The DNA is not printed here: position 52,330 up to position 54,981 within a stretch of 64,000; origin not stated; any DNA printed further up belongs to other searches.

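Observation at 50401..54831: Catalytically degenerate family-B DNA polymerase (Pol II-like) encoded as the third gene of an nfeD-SPFH operon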

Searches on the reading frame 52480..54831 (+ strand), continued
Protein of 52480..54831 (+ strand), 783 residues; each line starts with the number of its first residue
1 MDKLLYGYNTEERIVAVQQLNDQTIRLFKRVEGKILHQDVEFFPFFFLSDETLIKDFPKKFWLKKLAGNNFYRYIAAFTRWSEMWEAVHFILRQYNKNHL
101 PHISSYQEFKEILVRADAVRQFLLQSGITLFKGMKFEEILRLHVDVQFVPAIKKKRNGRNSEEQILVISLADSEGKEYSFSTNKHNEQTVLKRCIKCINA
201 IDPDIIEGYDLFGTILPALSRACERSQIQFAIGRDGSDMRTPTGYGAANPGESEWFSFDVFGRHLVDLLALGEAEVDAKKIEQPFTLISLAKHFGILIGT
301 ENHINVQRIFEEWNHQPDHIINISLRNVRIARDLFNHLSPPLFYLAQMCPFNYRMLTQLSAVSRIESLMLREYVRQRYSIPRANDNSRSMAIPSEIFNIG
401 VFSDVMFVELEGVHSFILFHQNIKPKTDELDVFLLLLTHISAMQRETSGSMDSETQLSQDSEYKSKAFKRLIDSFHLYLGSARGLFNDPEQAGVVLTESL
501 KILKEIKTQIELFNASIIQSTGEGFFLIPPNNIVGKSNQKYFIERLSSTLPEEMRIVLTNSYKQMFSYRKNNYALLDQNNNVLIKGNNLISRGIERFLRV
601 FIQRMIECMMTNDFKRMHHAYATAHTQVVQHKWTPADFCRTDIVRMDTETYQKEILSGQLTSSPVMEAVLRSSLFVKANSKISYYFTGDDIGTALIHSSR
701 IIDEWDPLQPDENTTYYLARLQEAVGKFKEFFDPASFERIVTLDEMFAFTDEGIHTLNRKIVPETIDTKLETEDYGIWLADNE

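Call 19: find_encoding_contigs(protein=P0062, flank=8000, max_places=1)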
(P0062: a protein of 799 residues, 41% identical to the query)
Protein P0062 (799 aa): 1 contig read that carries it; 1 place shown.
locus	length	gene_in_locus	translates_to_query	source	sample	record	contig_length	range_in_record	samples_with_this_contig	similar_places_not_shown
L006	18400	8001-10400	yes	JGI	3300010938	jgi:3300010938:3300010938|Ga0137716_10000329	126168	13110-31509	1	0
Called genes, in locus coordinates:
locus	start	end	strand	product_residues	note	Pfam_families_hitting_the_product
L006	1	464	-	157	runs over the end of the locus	PF00578:AhpC-TSA, PF08534:Redoxin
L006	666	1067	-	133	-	PF01475:FUR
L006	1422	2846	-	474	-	PF13506:Glyco_transf_21 (faint), PF00535:Glycos_transf_2, PF10111:Glyco_tranf_2_2 (faint), PF00535:Glycos_transf_2, PF13641:Glyco_tranf_2_3, PF13632:Glyco_trans_2_3, PF03142:Chitin_synth_2 (weak)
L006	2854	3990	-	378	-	PF03130:HEAT_PBS (faint), PF13646:HEAT_2 (weak), PF02985:HEAT (faint), PF13646:HEAT_2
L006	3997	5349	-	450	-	PF12895:ANAPC3 (faint), PF25062:ARM_TT21_N (faint), PF07719:TPR_2 (faint), PF13428:TPR_14 (faint), PF14559:TPR_19 (faint), PF19413:YaiO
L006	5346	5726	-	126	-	PF00072:Response_reg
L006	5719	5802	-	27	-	-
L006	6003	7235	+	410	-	PF25145:NfeD1b_N, PF24961:NfeD_membrane, PF01957:NfeD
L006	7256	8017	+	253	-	PF01145:Band_7, PF13421:Band_7_1 (faint)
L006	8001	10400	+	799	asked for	PF03104:DNA_pol_B_exo1, PF00136:DNA_pol_B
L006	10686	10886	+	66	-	PF00313:CSD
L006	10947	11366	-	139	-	PF02310:B12-binding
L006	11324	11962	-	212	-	PF02545:Maf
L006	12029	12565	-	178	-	-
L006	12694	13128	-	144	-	-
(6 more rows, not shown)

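Call 20: find_encoding_contigs(protein=P0112, flank=8000, max_places=1)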
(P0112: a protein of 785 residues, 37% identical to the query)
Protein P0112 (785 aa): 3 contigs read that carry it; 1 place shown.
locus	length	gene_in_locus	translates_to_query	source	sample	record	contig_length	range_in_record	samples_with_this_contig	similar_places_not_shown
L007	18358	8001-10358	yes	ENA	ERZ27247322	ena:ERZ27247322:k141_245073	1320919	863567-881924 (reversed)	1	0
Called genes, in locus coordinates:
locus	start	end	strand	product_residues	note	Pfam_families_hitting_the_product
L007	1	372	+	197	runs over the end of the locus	PF13801:Metal_resist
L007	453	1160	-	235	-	PF00106:adh_short, PF08659:KR, PF13561:adh_short_C2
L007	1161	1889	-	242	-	PF00106:adh_short, PF08659:KR, PF13561:adh_short_C2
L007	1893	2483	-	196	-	PF01227:GTP_cyclohydroI, PF14489:QueF (weak)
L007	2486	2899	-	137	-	PF01242:PTPS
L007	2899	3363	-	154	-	PF08534:Redoxin, PF00578:AhpC-TSA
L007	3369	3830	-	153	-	PF00578:AhpC-TSA, PF08534:Redoxin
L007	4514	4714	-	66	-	-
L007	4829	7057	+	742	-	PF13620:CarboxypepD_reg, PF13715:CarbopepD_reg_2, PF07715:Plug, PF00593:TonB_dep_Rec_b-barrel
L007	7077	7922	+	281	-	PF14054:DUF4249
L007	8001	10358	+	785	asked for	PF03104:DNA_pol_B_exo1, PF00136:DNA_pol_B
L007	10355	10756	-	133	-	PF02310:B12-binding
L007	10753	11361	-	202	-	PF02545:Maf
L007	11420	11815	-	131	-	-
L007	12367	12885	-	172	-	PF03449:GreA_GreB_N, PF01272:GreA_GreB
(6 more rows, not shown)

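Call 22: find_related_loci(query=A1, collection=genome_contigs, flank=8000)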
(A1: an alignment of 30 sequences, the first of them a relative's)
Query A1 (783 aa) in genome_contigs; peptide patterns used: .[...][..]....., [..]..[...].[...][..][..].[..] (x = any residue, [..] = any of these).
317 stretches matched a pattern; 123 encode a relative of the query (tblastn E <= 1e-3); the best 80 are kept; 80 distinct loci.
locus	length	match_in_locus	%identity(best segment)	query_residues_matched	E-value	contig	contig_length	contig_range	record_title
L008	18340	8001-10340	78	4-783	0e+0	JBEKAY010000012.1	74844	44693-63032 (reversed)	MAG: Bacteroidota bacterium isolate SPRUCE 123 SPRUCE_123_12, whole genome shotgun sequence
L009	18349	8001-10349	78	1-783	0e+0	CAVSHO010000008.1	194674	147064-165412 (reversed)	MAG: Ignavibacteriota bacterium isolate MFD01476.bin.2.68 genome assembly, contig: contig_28182, whole genome shotgun se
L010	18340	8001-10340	77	4-783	0e+0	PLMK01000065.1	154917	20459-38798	MAG: Ignavibacteriae bacterium isolate fen_1300 73.20120800_E3D.21_contig_2869, whole genome shotgun sequence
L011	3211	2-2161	78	64-783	0e+0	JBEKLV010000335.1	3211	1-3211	MAG: Bacteroidota bacterium isolate SPRUCE 379 SPRUCE_379_335, whole genome shotgun sequence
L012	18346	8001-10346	63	1-783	0e+0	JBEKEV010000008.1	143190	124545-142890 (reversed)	MAG: Bacteroidota bacterium isolate SPRUCE 214 SPRUCE_214_8, whole genome shotgun sequence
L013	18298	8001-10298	63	21-783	0e+0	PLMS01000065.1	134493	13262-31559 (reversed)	MAG: Ignavibacteriae bacterium isolate fen_1299 73.20120800_E2X.46_contig_5922, whole genome shotgun sequence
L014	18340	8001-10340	61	1-783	0e+0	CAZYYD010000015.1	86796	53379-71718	MAG TPA_asm: uncultured Ignavibacteriaceae bacterium isolate SRP178699_co1_24 genome assembly, contig: NODE_180_length_8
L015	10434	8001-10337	57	1-783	0e+0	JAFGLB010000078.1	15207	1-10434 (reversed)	MAG: Bacteroidetes bacterium isolate Zod_Metabat.377 k87_4478534, whole genome shotgun sequence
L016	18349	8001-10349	63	1-783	0e+0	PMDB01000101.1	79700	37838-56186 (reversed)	MAG: Ignavibacteriae bacterium isolate fen_1287 73.20120700_E2X.73_contig_110555, whole genome shotgun sequence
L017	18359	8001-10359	56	1-783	0e+0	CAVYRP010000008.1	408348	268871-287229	MAG: uncultured Bacteroidetes bacterium isolate MFD05942.bin.2.234 genome assembly, contig: contig_28701, whole genome s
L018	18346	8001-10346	53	1-783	0e+0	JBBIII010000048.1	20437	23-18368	MAG: Ignavibacteriales bacterium isolate QH2S170213_bin_135 NODE_1181_length_20437_cov_20.383132, whole genome shotgun s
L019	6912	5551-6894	73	1-448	0e+0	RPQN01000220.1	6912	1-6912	MAG: Ignavibacteriae bacterium isolate metabat2.334 metabat2.334_Contig_550281, whole genome shotgun sequence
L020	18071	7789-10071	42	1-764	0e+0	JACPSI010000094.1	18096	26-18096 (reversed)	MAG: Ignavibacteriales bacterium isolate NC_groundwater_701_Ag_S-0.2um_50_10 S36_SO-2_scaffold_11039, whole genome shotg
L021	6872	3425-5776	40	1-783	0e+0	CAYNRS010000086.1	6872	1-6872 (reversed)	MAG TPA_asm: uncultured Ignavibacteriaceae bacterium isolate binchicken_co21_380 genome assembly, contig: NODE_12079_len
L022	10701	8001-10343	42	1-781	0e+0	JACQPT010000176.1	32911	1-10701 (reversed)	MAG: Ignavibacteriales bacterium isolate NC_groundwater_1314_Ag_S-0.2um_51_42 S_p2_S4_coassembly_k141_2724558, whole gen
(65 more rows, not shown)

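Call 39: predict_structure(alignment_id=A1)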
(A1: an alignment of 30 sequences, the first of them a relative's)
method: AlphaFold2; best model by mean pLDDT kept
length: 783 residues; sequences in the alignment: 30
mean_pLDDT: 85.7   pTM: 0.81
mean pLDDT of the five models: 85.7, 83.9, 83.6, 82.3, 80.9
residues with pLDDT >= 90: 452; 70-90: 254; 50-70: 29; < 50: 48
segments of 3 or more residues with pLDDT < 50: 153-160, 243-255, 279-282, 454-456, 764-783
pLDDT, mean of each block of 10 residues (from residue 1): 88 94 95 93 95 94 96 97 95 89 82 90 94 93 93 50 88 94 93 97 95 90 91 91 40 56 92 71 72 80 73 89 94 94 94 83 91 96 81 88 94 91 94 94 80 56 90 91 89 93 92 93 91 90 91 86 92 88 82 83 93 92 92 83 85 88 90 82 85 80 84 90 92 91 75 88 45 34 35
secondary structure, 60 per line:
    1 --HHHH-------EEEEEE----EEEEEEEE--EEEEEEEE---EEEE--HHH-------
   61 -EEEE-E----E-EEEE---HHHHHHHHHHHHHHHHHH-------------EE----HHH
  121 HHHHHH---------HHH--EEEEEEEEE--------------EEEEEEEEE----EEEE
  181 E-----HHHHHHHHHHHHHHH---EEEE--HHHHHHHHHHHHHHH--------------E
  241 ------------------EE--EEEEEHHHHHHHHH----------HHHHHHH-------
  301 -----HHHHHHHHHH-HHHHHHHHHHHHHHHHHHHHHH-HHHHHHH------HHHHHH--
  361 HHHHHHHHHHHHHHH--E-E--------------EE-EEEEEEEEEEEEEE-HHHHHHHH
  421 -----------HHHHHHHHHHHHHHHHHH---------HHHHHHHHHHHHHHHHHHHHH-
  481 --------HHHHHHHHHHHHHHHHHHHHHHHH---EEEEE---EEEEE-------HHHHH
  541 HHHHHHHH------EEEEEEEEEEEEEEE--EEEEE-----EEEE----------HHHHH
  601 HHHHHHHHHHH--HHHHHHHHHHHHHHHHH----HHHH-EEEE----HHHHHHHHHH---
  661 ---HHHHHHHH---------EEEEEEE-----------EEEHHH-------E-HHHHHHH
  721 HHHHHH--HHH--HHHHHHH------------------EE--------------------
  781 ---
elements in order (helices of 4 or more, strands of 3 or more residues): H3-6 E14-19 E24-31 E34-41 E45-48 E62-65 E74-77 H81-98 H118-126 E141-149 E164-172 E177-181 H187-201 E205-208 H211-225 E263-267 H268-276 H287-293 H306-315 H317-338 H340-346 H353-358 H361-375 E398-411 H413-420 H432-449 H459-479 H489-512 E516-520 E524-528 H536-548 E555-569 E572-576 E582-585 H596-611 H614-630 H635-638 E640-643 H648-657 H664-671 E681-687 E699-701 H714-726 H734-740
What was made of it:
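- On Family-B DNA polymerase (homology/fold): AF2 pLDDT 85.7 (call 39).
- Checked: AF2 model: pLDDT 85.7, pTM 0.81 (call 39).
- The fold is predicted with confidence (call 39).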

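Call 41: fold_search(model_id=the predicted structure, library=pdb)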
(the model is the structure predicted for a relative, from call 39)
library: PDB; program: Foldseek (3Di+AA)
matches with E <= 10: 1129; with E <= 0.001: 278
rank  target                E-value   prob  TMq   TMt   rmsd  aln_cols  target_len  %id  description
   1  4k8x_A                9.6e-38  1.00  0.61  0.63   7.2       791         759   17  Binary complex of 9N DNA polymerase in the replicative state (released 2013-06-26)
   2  7tqw_A                2.9e-37  1.00  0.59  0.61   7.5       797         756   18  Kod RSGA incorporating PMT, n+2 (released 2022-08-31)
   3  6wya_A                4.6e-37  1.00  0.60  0.61   7.5       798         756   17  RTX (Reverse Transcription Xenopolymerase) in complex with a DNA duplex and dAMPNPP (released 2020-08-19)
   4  4k8z_A                5.3e-37  1.00  0.60  0.61   7.5       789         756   17  KOD Polymerase in binary complex with dsDNA (released 2013-06-26)
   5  5vu6_A                9.3e-37  1.00  0.59  0.61   7.5       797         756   17  TNA polymerase binary complex with primer/template duplex (released 2017-12-06)
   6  7om3_A                1.5e-36  1.00  0.61  0.62   7.4       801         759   17  Crystal structure of KOD DNA Polymerase in a binary complex with Hypoxanthine containing template (released 2021-10-13)
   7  7rsu_A                1.8e-36  1.00  0.59  0.61   7.6       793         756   17  TNA polymerase, n+2 product (released 2021-10-27)
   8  8s84_A                2.0e-36  1.00  0.59  0.61   7.5       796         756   16  KOD-H4 DNA polymerase mutant in a ternary complex with DNA/DNA and non-hydrolyzable triphosphate (released 2024-11-13)
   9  9en0_A                2.0e-36  1.00  0.52  0.53   9.5       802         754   17  KOD-H4 DNA polymerase mutant in a unproductive binary complex with DNA:DNA containing six HNA nucleotides (released 2025-09-24)
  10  9mye_A                2.7e-36  1.00  0.60  0.63   7.4       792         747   16  C28 Polymerase Incorporating RNA, n+1 (released 2025-12-17)
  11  8s87                  3.1e-36  1.00  0.50  0.52  10.3       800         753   17  KOD-H4 DNA polymerase mutant - apo structure (released 2024-11-13)
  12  5h12                  3.5e-36  1.00  0.53  0.55   9.8       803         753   16  Crystal structure of Deep Vent DNA Polymerase (released 2017-01-25)
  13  3a2f_A                3.8e-36  1.00  0.57  0.58   8.8       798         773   18  Crystal Structure of Pyrococcus furiosus DNA polymerase/PCNA monomer mutant complex (released 2009-11-03)
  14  9oat_A                4.0e-36  1.00  0.62  0.63   7.0       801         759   17  TNA polymerase, 5-270, binary complex (released 2025-12-10)
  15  4ahc_B                4.2e-36  1.00  0.56  0.59   9.6       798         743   17  Crystal Structure of an Evolved Replicating DNA Polymerase (released 2012-03-07)
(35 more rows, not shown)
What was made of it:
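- Checked: Foldseek matches full-length archaeal PolB at E~1e-37, TM up to 0.74 (call 41).
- The overall fold is intact (calls 39, 41).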

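Call 46: find_encoding_contigs(protein=P0001, flank=1000, max_places=2)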
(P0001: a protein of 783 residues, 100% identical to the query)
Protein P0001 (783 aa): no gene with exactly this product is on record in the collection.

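Call 47: list_cluster_members(proteins=[P0001])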
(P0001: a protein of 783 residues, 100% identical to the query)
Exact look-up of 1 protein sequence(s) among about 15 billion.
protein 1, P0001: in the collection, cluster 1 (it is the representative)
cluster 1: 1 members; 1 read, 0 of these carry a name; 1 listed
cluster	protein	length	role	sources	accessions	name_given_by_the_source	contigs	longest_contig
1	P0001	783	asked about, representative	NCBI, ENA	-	-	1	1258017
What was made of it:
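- Tried and rejected: It has no name or gene record that I could retrieve (calls 46, 47).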

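Call 49: search_protein_families(library=padloc, proteins=[window:52480-54831:+], max_evalue=0.01)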
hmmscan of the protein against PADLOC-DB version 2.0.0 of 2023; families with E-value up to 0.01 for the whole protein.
window:52480-54831:+ (783 aa): 1 family
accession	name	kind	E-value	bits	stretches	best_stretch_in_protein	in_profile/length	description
PDLC03707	HEase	-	5.9e-10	34.9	2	158-240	150-240/1671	homing endonuclease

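Call 55: search_solved_structures(query=A1, max_evalue=0.001)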
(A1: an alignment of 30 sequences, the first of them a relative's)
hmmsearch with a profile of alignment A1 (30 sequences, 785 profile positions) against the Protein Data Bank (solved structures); distinct sequences matched with E-value up to 0.001: 116 (the best 60 are shown).
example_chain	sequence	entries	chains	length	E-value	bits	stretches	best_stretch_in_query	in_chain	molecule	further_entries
2jgu_A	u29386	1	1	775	2.3e-59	204.6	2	434-720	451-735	DNA POLYMERASE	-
3a2f_A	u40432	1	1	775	2.5e-58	201.2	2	434-720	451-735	DNA polymerase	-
4ahc_A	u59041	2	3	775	1.6e-56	195.2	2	434-720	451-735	DNA POLYMERASE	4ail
1wns_A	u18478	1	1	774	2.7e-56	194.4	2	434-720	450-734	DNA POLYMERASE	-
1wn7_A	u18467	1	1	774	6.3e-56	193.2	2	434-720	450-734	Family B DNA Polymerase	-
4k8z_A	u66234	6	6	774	6.6e-56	193.2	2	434-720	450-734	DNA polymerase | DNA polymerase,DNA polymerase,DNA polymerase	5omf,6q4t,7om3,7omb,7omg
6wya_A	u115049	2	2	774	2.4e-55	191.3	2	434-721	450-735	DNA polymerase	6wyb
2vwk_A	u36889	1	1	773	2.3e-54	188.1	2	434-720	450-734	DNA POLYMERASE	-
2vwj_A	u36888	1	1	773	2.3e-54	188.1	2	434-720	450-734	DNA POLYMERASE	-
1tgo_A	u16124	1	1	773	2.4e-54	188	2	434-720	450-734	PROTEIN (THERMOSTABLE B DNA POLYMERASE)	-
2xhb_A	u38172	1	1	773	3.6e-54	187.4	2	434-720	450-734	DNA POLYMERASE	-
7tqw_A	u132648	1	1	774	7.2e-54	186.4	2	434-720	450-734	DNA polymerase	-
5vu5_A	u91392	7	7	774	9.2e-54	186.1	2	434-720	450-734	DNA polymerase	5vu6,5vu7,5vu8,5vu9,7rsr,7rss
7rsu_A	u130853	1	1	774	1.8e-53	185.2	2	434-720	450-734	DNA polymerase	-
4flt_A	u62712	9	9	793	2.1e-53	184.9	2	434-720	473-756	DNA polymerase 1 | Pyrococcus abyssi B family DNA polymerase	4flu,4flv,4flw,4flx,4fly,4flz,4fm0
3k57_A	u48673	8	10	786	2.7e-20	75.4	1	169-530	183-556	DNA polymerase II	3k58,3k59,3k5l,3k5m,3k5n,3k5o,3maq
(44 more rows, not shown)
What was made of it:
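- Checked: Family profile vs PDB: 2e-59 (call 55).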

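Call 62: find_encoding_contigs(protein=P0061, flank=6000, max_places=1)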
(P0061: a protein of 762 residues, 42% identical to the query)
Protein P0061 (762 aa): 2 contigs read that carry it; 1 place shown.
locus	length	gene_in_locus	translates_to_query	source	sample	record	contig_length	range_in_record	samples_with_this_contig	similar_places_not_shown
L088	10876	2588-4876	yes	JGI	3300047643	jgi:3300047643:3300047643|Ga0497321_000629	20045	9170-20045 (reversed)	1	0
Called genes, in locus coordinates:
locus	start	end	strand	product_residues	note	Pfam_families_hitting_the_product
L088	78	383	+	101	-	PF14905:OMP_b-brl_3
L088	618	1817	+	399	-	PF25145:NfeD1b_N, PF24961:NfeD_membrane, PF01957:NfeD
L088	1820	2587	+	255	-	PF01145:Band_7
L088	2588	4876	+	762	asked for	-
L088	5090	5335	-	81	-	-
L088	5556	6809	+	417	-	PF00202:Aminotran_3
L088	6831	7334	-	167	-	PF13302:Acetyltransf_3, PF00583:Acetyltransf_1, PF13420:Acetyltransf_4, PF12746:GNAT_acetyltran (faint), PF13508:Acetyltransf_7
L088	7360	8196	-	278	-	PF00459:Inositol_P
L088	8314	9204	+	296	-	PF01145:Band_7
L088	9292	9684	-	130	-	PF03100:CcmE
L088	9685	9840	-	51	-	PF20077:CcmD_alt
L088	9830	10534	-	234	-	PF01578:Cytochrom_C_asm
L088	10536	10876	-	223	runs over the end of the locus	PF03379:CcmB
